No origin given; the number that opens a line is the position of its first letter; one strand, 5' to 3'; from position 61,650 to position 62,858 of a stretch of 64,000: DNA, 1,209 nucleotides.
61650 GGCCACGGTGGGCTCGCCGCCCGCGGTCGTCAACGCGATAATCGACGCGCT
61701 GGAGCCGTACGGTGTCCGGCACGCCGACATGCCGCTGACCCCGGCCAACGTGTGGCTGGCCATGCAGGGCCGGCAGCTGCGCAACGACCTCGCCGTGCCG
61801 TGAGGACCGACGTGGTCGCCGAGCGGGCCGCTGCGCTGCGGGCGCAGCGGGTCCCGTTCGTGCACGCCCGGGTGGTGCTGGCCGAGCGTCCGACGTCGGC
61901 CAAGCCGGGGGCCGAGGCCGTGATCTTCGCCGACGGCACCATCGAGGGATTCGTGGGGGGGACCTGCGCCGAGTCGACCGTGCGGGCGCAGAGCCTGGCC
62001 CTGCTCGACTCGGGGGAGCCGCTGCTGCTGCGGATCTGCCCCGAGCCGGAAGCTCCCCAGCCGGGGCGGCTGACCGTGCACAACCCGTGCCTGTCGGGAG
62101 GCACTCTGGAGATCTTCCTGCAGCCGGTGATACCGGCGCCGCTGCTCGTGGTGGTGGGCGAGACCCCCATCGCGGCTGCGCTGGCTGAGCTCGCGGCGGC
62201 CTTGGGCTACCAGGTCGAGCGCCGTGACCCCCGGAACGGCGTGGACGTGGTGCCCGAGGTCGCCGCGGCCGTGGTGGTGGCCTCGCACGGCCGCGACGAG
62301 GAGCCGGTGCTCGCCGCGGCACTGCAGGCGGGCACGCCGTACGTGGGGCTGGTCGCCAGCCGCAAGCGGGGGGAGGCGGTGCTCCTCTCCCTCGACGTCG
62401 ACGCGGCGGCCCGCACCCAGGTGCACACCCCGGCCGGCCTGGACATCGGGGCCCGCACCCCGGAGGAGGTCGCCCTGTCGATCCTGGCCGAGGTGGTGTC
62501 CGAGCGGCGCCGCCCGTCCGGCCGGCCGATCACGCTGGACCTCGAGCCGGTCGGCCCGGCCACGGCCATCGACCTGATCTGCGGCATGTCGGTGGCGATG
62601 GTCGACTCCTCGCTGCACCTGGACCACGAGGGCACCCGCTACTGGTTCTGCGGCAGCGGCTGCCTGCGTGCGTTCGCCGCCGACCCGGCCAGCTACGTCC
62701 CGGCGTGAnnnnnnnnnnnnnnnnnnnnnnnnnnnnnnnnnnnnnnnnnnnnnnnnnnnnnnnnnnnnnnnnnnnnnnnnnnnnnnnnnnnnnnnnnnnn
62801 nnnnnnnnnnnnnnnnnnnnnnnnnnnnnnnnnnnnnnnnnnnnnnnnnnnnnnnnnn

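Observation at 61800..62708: XdhC-like maturation factor fused to a YHS/TRASH copper-binding-type domain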

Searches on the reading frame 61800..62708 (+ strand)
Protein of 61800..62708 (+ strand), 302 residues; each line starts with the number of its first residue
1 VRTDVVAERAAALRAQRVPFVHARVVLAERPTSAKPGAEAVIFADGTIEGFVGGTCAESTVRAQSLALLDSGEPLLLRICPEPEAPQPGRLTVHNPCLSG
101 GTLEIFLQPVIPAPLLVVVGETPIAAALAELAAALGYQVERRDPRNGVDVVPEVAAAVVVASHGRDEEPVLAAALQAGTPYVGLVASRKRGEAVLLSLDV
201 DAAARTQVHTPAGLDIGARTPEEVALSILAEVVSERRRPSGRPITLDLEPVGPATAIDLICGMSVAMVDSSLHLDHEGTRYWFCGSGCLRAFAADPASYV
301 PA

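Call 6: search_protein_families(library=pfam, proteins=[window:61800-62705:+], max_evalue=1)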
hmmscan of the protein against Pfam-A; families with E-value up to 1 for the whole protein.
window:61800-62705:+ (302 aa): 3 families
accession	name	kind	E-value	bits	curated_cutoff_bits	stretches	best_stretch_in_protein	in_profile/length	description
PF13478.12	XdhC_C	-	7.4e-25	88.3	29.7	1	116-232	1-125/125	XdhC Rossmann domain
PF02625.21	XdhC_CoxI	-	4.1e-16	59.1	24.3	1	14-78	2-66/68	XdhC and CoxI family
PF04945.19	YHS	-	2.3e-07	31.1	30.3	1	257-301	2-45/47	YHS domain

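Call 7: search_protein_families(library=ncbifam, proteins=[window:61800-62705:+], max_evalue=1)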
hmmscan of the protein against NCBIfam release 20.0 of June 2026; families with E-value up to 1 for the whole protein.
window:61800-62705:+ (302 aa): 2 families
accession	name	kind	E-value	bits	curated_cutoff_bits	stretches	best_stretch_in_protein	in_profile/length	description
NF045664.1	XdhC_rel_AOR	equivalog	1.3e-25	90.4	350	2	157-237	263-345/346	XdhC family aldehyde oxidoreductase maturation factor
TIGR02964.1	xanthine_xdhC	equivalog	0.00028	20.5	161.6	1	140-232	148-245/246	xanthine dehydrogenase accessory protein XdhC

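Call 8: find_homologous_proteins(query=window:61800-62705:+, max_evalue=0.00001)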
Query window:61800-62705:+ (302 aa): 7963 proteins with E <= 0.00001 among 8000 candidates; the best 120 are listed.
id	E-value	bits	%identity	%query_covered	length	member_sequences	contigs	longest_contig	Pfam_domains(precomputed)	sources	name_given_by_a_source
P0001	2.1e-188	643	100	100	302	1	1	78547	PF02625.22,PF13478.13,PF04945.20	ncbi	ncbi:MAG TPA: XdhC family protein [Actinomycetes bacterium]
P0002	2.1e-185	633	100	99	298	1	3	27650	PF02625.22,PF13478.13,PF04945.20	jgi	-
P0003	2.9e-185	633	100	99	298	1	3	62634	PF02625.22,PF13478.13,PF04945.20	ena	-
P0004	3.1e-184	629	99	99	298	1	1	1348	PF02625.22,PF13478.13,PF04945.20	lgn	-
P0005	3.2e-180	616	95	100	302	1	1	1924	PF02625.22,PF13478.13,PF04945.20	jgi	-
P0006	6.1e-180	615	95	100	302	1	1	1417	PF02625.22,PF13478.13,PF04945.20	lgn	-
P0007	2.3e-179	613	95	100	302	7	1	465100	PF02625.22,PF13478.13,PF04945.20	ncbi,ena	-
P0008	1.1e-178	611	94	100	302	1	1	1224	PF02625.22,PF13478.13,PF04945.20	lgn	-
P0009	5.4e-178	609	94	100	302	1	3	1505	PF02625.22,PF13478.13,PF04945.20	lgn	-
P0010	1.3e-177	608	94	100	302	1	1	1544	PF02625.22,PF13478.13,PF04945.20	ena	-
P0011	2.2e-177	607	93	100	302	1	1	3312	PF02625.22,PF13478.13,PF04945.20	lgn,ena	-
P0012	3.0e-177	606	95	100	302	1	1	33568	PF02625.22,PF13478.13,PF04945.20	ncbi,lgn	-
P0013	1.3e-176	604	94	100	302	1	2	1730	PF02625.22,PF13478.13,PF04945.20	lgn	-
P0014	8.3e-174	595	92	100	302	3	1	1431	PF02625.22,PF13478.13,PF04945.20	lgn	-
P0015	9.7e-149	513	82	93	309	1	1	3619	PF02625.22,PF13478.13,PF04945.20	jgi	jgi:xanthine dehydrogenase accessory factor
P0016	7.3e-136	470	77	98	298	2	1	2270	PF02625.22,PF13478.13,PF04945.20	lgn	-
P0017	5.8e-135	468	75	98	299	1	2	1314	PF02625.22,PF13478.13,PF04945.20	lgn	-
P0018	5.5e-131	454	74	99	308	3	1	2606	PF02625.22,PF13478.13,PF04945.20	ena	-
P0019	8.7e-131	454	76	98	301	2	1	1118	PF02625.22,PF13478.13,PF04945.20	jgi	jgi:xanthine dehydrogenase accessory factor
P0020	2.5e-130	452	74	98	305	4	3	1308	PF02625.22,PF13478.13,PF04945.20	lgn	-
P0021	3.8e-130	452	75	96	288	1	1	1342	PF02625.22,PF13478.13,PF04945.20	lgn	-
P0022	2.6e-129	449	72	99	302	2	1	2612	PF02625.22,PF13478.13,PF04945.20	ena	-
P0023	8.6e-129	447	73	98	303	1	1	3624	PF02625.22,PF13478.13,PF04945.20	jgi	jgi:xanthine dehydrogenase accessory factor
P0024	9.6e-129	447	73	98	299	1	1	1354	PF02625.22,PF13478.13,PF04945.20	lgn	-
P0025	1.3e-128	447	74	98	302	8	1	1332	PF02625.22,PF13478.13,PF04945.20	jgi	-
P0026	2.0e-128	446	71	98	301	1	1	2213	PF02625.22,PF13478.13,PF04945.20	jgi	jgi:xanthine dehydrogenase accessory factor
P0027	2.5e-128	446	74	94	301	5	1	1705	PF02625.22,PF13478.13,PF04945.20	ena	-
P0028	2.7e-128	446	73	98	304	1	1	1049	PF02625.22,PF13478.13,PF04945.20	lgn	-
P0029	3.2e-128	445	74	94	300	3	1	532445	PF02625.22,PF13478.13,PF04945.20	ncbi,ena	-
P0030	3.3e-128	445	72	98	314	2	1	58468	PF02625.22,PF13478.13,PF04945.20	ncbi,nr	ncbi:MAG TPA: XdhC family protein [Nocardioidaceae bacterium]|nr:XdhC family protein [Nocardioidacea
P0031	3.8e-128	445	73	99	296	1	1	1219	PF02625.22,PF13478.13,PF04945.20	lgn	-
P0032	4.0e-128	445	72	98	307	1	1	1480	PF02625.22,PF13478.13,PF04945.20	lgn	-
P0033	6.8e-128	444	71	99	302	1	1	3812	PF02625.22,PF13478.13,PF04945.20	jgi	jgi:xanthine dehydrogenase accessory factor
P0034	9.5e-128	444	72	98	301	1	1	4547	PF02625.22,PF13478.13,PF04945.20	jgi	jgi:xanthine dehydrogenase accessory factor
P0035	9.9e-128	444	74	98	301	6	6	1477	PF02625.22,PF13478.13,PF04945.20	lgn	-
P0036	1.3e-127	443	74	98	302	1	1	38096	PF02625.22,PF13478.13,PF04945.20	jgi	jgi:xanthine dehydrogenase accessory factor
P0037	1.3e-127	443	74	98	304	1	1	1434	PF02625.22,PF13478.13,PF04945.20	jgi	jgi:xanthine dehydrogenase accessory factor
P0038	1.7e-127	443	72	97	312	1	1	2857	PF02625.22,PF13478.13,PF04945.20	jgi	jgi:xanthine dehydrogenase accessory factor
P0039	2.6e-127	442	74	98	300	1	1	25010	PF02625.22,PF13478.13,PF04945.20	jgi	jgi:xanthine dehydrogenase accessory factor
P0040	2.8e-127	442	72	98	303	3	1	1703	PF02625.22,PF13478.13,PF04945.20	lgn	-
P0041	5.8e-127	441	69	99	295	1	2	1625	PF02625.22,PF13478.13,PF04945.20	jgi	jgi:xanthine dehydrogenase accessory factor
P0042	7.8e-127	441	74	98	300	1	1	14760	PF02625.22,PF13478.13,PF04945.20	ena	-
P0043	1.2e-126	440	72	98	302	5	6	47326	PF02625.22,PF13478.13,PF04945.20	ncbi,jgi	ncbi:MAG TPA: XdhC family protein [Nocardioidaceae bacterium]|jgi:xanthine dehydrogenase accessory f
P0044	1.2e-126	440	72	98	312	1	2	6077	PF02625.22,PF13478.13,PF04945.20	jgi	jgi:xanthine dehydrogenase accessory factor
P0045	1.5e-126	440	71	99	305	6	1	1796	PF02625.22,PF13478.13,PF04945.20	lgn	-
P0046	1.9e-126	440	73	98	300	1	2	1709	PF02625.22,PF13478.13,PF04945.20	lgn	-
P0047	2.3e-126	439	72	94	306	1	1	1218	PF02625.22,PF13478.13,PF04945.20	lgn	-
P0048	2.4e-126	439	74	94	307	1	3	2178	PF02625.22,PF13478.13,PF04945.20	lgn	-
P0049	4.5e-126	438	72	97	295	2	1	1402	PF02625.22,PF13478.13,PF04945.20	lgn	-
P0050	5.1e-126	438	72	99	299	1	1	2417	PF02625.22,PF13478.13,PF04945.20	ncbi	ncbi:MAG: XdhC family protein [Actinomycetes bacterium]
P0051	5.3e-126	438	72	94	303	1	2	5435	PF02625.22,PF13478.13,PF04945.20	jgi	jgi:xanthine dehydrogenase accessory factor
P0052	7.0e-126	438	73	97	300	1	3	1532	PF02625.22,PF13478.13,PF04945.20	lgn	-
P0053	7.6e-126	438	73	97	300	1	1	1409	PF02625.22,PF13478.13,PF04945.20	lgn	-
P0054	8.8e-126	437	73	97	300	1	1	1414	PF02625.22,PF13478.13,PF04945.20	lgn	-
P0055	1.1e-125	437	71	98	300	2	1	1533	PF02625.22,PF13478.13,PF04945.20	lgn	-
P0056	1.1e-125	437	72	94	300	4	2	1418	PF02625.22,PF13478.13,PF04945.20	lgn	-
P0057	2.3e-125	436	73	97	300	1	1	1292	PF02625.22,PF13478.13,PF04945.20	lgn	-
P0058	2.4e-125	436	72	98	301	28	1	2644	PF02625.22,PF13478.13,PF04945.20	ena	-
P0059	3.1e-125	436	71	98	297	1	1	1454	PF02625.22,PF13478.13,PF04945.20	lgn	-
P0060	3.5e-125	435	67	97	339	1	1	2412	PF02625.22,PF13478.13,PF04945.20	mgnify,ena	mgnify:CR=1 FL=1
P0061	3.5e-125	435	72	94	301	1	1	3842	PF02625.22,PF13478.13,PF04945.20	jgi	jgi:xanthine dehydrogenase accessory factor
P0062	3.6e-125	435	72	98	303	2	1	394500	PF02625.22,PF13478.13,PF04945.20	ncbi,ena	-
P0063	3.8e-125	435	72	98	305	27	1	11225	PF02625.22,PF13478.13,PF04945.20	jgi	-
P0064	3.9e-125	435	73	97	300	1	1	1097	PF02625.22,PF13478.13,PF04945.20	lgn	-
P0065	4.0e-125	435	70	99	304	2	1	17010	PF02625.22,PF13478.13,PF04945.20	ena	-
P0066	5.1e-125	435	71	98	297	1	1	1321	PF02625.22,PF13478.13,PF04945.20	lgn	-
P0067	5.4e-125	435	72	96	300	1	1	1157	PF02625.22,PF13478.13,PF04945.20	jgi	jgi:xanthine dehydrogenase accessory factor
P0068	5.5e-125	435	70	98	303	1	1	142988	PF02625.22,PF13478.13,PF04945.20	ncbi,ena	-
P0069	6.1e-125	435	70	99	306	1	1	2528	PF02625.22,PF13478.13,PF04945.20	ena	-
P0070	6.5e-125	435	67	98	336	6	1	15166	PF02625.22,PF13478.13,PF04945.20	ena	-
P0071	7.5e-125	434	72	94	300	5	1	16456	PF02625.22,PF13478.13,PF04945.20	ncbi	ncbi:MAG TPA: XdhC family protein [Actinomycetes bacterium]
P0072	1.1e-124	434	73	98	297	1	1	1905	PF02625.22,PF13478.13,PF04945.20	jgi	jgi:xanthine dehydrogenase accessory factor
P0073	1.4e-124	434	69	98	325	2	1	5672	PF02625.22,PF13478.13,PF04945.20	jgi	jgi:xanthine dehydrogenase accessory factor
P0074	1.5e-124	433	69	98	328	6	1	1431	PF02625.22,PF13478.13,PF04945.20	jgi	jgi:xanthine dehydrogenase accessory factor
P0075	1.5e-124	433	73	94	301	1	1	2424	PF02625.22,PF13478.13,PF04945.20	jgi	jgi:xanthine dehydrogenase accessory factor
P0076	1.5e-124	433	70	96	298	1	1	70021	PF02625.22,PF13478.13,PF04945.20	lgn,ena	-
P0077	2.4e-124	433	70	99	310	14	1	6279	PF02625.22,PF13478.13,PF04945.20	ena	-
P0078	2.6e-124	433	72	94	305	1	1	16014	PF02625.22,PF13478.13,PF04945.20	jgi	jgi:xanthine dehydrogenase accessory factor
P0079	2.9e-124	432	71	98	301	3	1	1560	PF02625.22,PF13478.13,PF04945.20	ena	-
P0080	3.2e-124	432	56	98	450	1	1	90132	PF02625.22,PF13478.13,PF04945.20,PF24273.2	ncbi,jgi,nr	ncbi:MAG TPA: YHS domain-containing protein [Sporichthyaceae bacterium]|jgi:xanthine dehydrogenase a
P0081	3.6e-124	432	72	98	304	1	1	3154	PF02625.22,PF13478.13,PF04945.20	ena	-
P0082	4.2e-124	432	72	98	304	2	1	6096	PF02625.22,PF13478.13,PF04945.20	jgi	-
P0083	4.6e-124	432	68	99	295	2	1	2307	PF02625.22,PF13478.13,PF04945.20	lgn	-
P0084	5.6e-124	432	72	98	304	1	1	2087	PF02625.22,PF13478.13,PF04945.20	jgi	jgi:xanthine dehydrogenase accessory factor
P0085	7.8e-124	431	70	98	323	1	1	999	PF02625.22,PF13478.13,PF04945.20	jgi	jgi:xanthine dehydrogenase accessory factor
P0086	7.9e-124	431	71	98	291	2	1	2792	PF02625.22,PF13478.13,PF04945.20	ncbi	ncbi:MAG: xanthine dehydrogenase accessory factor, partial [Ilumatobacteraceae bacterium]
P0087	8.4e-124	431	71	98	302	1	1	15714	PF02625.22,PF13478.13,PF04945.20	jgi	jgi:xanthine dehydrogenase accessory factor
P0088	1.1e-123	431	71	97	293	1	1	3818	PF02625.22,PF13478.13,PF04945.20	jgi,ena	-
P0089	1.1e-123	430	72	98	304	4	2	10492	PF02625.22,PF13478.13,PF04945.20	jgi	jgi:xanthine dehydrogenase accessory factor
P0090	1.2e-123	430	69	98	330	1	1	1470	PF02625.22,PF13478.13,PF04945.20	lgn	-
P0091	1.3e-123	430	69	98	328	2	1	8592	PF02625.22,PF13478.13,PF04945.20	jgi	jgi:xanthine dehydrogenase accessory factor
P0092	1.3e-123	430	72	98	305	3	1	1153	PF02625.22,PF13478.13,PF04945.20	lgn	-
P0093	1.4e-123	430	74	96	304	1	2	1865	PF02625.22,PF13478.13,PF04945.20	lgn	-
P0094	1.4e-123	430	72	97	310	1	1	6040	PF02625.22,PF13478.13,PF04945.20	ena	-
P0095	1.7e-123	430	65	98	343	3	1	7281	PF02625.22,PF13478.13,PF04945.20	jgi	jgi:xanthine dehydrogenase accessory factor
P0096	1.8e-123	430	68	99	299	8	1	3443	PF02625.22,PF13478.13,PF04945.20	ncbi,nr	ncbi:MAG: xanthine dehydrogenase accessory factor [Acidimicrobiaceae bacterium]|nr:xanthine dehydrog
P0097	1.8e-123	430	72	98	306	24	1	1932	PF02625.22,PF13478.13,PF04945.20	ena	-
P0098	2.1e-123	430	71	98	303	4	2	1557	PF02625.22,PF13478.13,PF04945.20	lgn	-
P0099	2.2e-123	430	70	97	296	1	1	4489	PF02625.22,PF13478.13,PF04945.20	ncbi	-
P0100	2.2e-123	430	71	98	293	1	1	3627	PF02625.22,PF13478.13,PF04945.20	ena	-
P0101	2.5e-123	429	71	98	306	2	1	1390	PF02625.22,PF13478.13,PF04945.20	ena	-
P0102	2.5e-123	429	70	98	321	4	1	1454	PF02625.22,PF13478.13,PF04945.20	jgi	jgi:xanthine dehydrogenase accessory factor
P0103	2.6e-123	429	69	98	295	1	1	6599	PF02625.22,PF13478.13,PF04945.20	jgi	jgi:xanthine dehydrogenase accessory factor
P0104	3.5e-123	429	70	98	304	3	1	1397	PF02625.22,PF13478.13,PF04945.20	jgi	jgi:xanthine dehydrogenase accessory factor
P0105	4.2e-123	429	72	99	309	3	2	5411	PF02625.22,PF13478.13,PF04945.20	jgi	jgi:xanthine dehydrogenase accessory factor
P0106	4.6e-123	428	72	98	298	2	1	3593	PF02625.22,PF13478.13,PF04945.20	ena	-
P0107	5.2e-123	428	71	98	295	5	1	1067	PF02625.22,PF13478.13,PF04945.20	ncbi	-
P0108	6.1e-123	428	72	95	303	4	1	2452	PF02625.22,PF13478.13,PF04945.20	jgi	-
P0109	6.2e-123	428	72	98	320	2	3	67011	PF02625.22,PF13478.13,PF04945.20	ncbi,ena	-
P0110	6.7e-123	428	70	98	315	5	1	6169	PF02625.22,PF13478.13,PF04945.20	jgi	jgi:xanthine dehydrogenase accessory factor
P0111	6.7e-123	428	70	98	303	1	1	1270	PF02625.22,PF13478.13,PF04945.20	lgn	-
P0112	7.1e-123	428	70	98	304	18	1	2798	PF02625.22,PF13478.13,PF04945.20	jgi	jgi:xanthine dehydrogenase accessory factor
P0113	7.4e-123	428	70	100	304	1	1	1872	PF02625.22,PF13478.13,PF04945.20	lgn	-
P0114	7.5e-123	428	70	98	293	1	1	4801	PF02625.22,PF13478.13,PF04945.20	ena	-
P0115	8.5e-123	428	70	98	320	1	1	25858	PF02625.22,PF13478.13,PF04945.20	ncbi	ncbi:MAG TPA: XdhC family protein [Nocardioidaceae bacterium]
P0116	8.7e-123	428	71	98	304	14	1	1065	PF02625.22,PF13478.13,PF04945.20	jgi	jgi:xanthine dehydrogenase accessory factor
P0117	1.0e-122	427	71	94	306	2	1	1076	PF02625.22,PF13478.13,PF04945.20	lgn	-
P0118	1.0e-122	427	70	97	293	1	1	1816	PF02625.22,PF13478.13,PF04945.20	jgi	jgi:xanthine dehydrogenase accessory factor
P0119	1.1e-122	427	69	99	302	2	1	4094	PF02625.22,PF13478.13,PF04945.20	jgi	-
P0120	1.1e-122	427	70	99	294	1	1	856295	PF02625.22,PF13478.13,PF04945.20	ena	-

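Call 10: search_solved_structures(query=window:61800-62705:+, max_evalue=0.01, show_alignments=2)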
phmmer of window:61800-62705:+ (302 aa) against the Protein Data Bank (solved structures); distinct sequences matched with E-value up to 0.01: 2.
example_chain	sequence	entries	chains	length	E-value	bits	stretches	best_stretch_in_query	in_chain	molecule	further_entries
2we7_A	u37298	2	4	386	7.8e-17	65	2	158-245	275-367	Xanthine dehydrogenase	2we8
3on5_A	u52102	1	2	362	2.9e-07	33.6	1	158-243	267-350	BH1974 protein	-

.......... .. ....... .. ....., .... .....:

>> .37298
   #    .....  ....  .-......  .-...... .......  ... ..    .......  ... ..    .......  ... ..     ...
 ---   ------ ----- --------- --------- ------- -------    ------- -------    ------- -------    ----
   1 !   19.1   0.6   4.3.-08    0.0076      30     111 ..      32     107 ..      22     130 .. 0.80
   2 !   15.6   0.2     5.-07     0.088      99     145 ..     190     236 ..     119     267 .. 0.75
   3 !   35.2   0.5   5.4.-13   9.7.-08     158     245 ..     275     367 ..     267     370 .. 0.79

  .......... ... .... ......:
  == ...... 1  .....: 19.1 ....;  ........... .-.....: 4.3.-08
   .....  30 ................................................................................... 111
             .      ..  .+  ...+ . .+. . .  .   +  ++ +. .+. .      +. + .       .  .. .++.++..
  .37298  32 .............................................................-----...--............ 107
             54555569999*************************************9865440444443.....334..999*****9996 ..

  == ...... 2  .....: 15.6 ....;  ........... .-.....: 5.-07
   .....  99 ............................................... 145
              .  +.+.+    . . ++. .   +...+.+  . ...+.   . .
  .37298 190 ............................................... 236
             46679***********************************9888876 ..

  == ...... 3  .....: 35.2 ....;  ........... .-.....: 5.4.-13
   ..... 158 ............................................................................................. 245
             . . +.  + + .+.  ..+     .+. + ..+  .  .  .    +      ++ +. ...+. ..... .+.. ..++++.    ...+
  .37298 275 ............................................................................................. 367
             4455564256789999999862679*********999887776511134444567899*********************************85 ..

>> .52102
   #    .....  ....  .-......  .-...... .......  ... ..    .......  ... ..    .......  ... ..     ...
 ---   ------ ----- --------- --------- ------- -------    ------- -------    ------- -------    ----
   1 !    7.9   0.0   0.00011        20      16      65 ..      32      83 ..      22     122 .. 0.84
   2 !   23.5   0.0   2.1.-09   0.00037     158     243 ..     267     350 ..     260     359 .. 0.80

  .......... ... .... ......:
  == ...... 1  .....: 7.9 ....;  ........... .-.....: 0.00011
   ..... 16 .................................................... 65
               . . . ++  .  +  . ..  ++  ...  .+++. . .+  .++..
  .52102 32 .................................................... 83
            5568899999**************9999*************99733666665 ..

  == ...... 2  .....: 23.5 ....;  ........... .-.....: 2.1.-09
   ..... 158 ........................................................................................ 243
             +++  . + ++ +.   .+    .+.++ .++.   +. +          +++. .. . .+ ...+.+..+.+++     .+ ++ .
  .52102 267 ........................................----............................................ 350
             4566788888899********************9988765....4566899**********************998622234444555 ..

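Call 12: search_dna_similar(query=window:61800-62705:+, collection=plasmids, mode=protein, max_rows=40)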
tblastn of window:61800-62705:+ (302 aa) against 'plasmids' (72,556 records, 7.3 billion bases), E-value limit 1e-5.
Records with a match: 40; places in all: 41; records where one place covers at least 80% of the query: 5.
Best place of each record, by identity: <60% 40.
By first word of the organism name: Arthrobacter 8; Deinococcus 3; Komagataeibacter 3; Caballeronia 2; Rhizobium 2; Roseivivax 2; Bradyrhizobium 2; Afipia 2; Rhodococcus 2; Paenarthrobacter 2; and 12 more.
By predicted mobility (MOB-suite, as given by PLSDB): conjugative 18; non-mobilizable 17; mobilizable 5.
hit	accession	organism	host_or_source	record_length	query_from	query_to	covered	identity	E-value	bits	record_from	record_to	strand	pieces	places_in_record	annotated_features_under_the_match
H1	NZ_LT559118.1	Nonomuraea gerenzanensis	-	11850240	9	233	75%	55.5%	2e-50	186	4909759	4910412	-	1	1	none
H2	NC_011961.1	Thermomicrobium roseum DSM 5159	-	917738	10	300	96%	40.8%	6e-46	172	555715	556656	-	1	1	XdhC family protein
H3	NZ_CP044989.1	Deinococcus sp. AJ005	single cell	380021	8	300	97%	33.9%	3e-31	130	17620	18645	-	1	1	XdhC family protein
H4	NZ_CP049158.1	Caballeronia sp. SBC1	whole organism,soil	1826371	1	300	99%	30.6%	3e-26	115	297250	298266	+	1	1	none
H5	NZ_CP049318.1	Caballeronia sp. SBC2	whole organism,soil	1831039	1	300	99%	30.6%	3e-26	115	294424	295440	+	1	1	none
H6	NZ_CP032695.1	Rhizobium jaguaris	Calliandra grandiflora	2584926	6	242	78%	38.5%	4e-25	112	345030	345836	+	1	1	none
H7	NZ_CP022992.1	Paraburkholderia aromaticivorans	-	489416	1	300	99%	29.8%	1e-28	122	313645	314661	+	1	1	XdhC family protein | VWA domain-containing protein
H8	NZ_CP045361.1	Roseivivax sp. THAF40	pure culture,Surface of a polyethylene ...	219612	6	237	77%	37.6%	5e-26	115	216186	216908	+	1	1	XdhC family protein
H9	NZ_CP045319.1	Roseivivax sp. THAF197b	pure culture,Surface of a polyethylene ...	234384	6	237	77%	37.6%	5e-26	115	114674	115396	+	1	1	XdhC family protein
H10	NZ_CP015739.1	Shinella sp. HZN7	-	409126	6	238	77%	37.0%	2e-15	84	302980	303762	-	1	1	XdhC family protein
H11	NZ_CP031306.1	Natronorubrum bangense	Cell culture,The Bange salt-alkaline ...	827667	6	241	78%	34.9%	2e-23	107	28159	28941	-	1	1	XdhC family protein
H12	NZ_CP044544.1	Bradyrhizobium betae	Beta vulgaris,Cell culture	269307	13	242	76%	34.9%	2e-23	107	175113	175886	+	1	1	XdhC family protein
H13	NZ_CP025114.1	Bradyrhizobium sp. SK17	whole organism,agricultural soil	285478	13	242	76%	34.9%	2e-23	107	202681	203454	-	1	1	XdhC family protein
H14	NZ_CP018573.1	Marivivens sp. JLT3646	cell culture,shallow-sea hydrothermal ...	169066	19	237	73%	36.5%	3e-23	106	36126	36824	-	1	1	XdhC family protein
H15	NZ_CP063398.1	Rhizobium sp. SL42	Amphicarpaea bracteata,Whole ...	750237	14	238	75%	35.2%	1e-22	105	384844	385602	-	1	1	XdhC/CoxI family protein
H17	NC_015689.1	Afipia carboxidovorans OM5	-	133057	13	238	75%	34.1%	9e-16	85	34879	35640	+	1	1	XdhC family protein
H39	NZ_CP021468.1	Komagataeibacter europaeus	cell culture,food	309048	247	300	18%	44.4%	7e-6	55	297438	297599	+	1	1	heavy metal translocating P-type ATPase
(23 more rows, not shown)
